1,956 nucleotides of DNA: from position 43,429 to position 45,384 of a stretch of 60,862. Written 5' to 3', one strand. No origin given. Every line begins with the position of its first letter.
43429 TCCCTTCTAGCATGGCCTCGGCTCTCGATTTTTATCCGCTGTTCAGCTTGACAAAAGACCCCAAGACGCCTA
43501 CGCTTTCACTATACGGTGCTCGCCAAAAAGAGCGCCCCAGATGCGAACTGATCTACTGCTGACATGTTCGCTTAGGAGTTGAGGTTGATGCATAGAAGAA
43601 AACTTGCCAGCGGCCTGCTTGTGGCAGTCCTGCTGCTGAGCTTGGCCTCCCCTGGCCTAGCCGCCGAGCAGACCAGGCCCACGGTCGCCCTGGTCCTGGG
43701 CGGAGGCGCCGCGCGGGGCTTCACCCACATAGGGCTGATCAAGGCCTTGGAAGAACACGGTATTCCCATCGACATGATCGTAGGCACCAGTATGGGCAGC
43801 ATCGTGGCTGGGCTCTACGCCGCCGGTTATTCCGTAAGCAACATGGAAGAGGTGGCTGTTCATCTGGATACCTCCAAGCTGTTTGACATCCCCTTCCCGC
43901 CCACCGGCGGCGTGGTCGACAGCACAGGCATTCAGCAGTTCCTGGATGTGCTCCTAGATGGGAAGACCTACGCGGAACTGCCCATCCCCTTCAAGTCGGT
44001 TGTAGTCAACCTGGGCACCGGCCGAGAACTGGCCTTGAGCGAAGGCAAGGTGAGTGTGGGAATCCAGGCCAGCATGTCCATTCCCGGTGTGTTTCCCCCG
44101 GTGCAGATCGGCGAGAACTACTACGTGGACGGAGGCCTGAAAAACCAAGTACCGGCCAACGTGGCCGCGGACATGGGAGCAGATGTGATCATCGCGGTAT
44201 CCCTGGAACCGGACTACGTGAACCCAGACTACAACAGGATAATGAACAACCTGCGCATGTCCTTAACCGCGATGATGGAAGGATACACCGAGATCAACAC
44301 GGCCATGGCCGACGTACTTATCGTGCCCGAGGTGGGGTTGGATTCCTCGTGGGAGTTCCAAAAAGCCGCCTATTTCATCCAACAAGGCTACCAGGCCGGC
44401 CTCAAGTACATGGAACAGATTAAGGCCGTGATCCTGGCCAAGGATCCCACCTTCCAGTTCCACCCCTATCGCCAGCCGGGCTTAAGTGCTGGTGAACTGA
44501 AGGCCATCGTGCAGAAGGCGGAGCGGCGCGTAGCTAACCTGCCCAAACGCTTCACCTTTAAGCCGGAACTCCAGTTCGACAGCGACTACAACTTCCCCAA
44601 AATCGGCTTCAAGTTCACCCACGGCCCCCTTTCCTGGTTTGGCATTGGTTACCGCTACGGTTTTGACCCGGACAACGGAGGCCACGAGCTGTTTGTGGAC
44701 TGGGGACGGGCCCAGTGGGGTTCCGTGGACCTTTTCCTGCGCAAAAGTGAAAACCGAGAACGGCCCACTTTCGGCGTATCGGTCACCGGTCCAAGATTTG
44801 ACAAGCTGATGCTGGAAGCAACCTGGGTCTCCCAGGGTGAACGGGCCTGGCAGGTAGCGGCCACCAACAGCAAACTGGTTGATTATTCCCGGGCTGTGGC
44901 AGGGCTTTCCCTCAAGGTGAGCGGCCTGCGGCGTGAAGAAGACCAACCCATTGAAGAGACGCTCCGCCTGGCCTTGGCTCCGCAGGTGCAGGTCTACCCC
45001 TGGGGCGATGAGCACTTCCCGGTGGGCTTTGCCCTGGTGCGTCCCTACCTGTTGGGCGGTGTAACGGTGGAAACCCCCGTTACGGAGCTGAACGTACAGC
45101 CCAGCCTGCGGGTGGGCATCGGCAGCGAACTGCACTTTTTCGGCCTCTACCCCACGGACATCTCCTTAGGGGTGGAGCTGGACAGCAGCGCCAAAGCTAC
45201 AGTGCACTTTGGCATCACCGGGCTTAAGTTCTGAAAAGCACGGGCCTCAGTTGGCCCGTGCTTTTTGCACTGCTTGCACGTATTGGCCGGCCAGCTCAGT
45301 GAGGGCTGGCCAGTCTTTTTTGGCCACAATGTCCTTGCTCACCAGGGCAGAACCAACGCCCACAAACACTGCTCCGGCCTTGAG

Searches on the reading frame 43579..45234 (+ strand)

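Call 6: search_protein_families(library=pfam, proteins=[window:43579-45234:+], max_evalue=0.001)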
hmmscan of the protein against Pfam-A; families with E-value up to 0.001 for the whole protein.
window:43579-45234:+ (551 aa): 1 family
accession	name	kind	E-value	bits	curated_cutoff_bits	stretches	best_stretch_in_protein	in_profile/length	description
PF01734.28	Patatin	-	3.7e-36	125.6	27.7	1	38-196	1-190/191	Patatin-like phospholipase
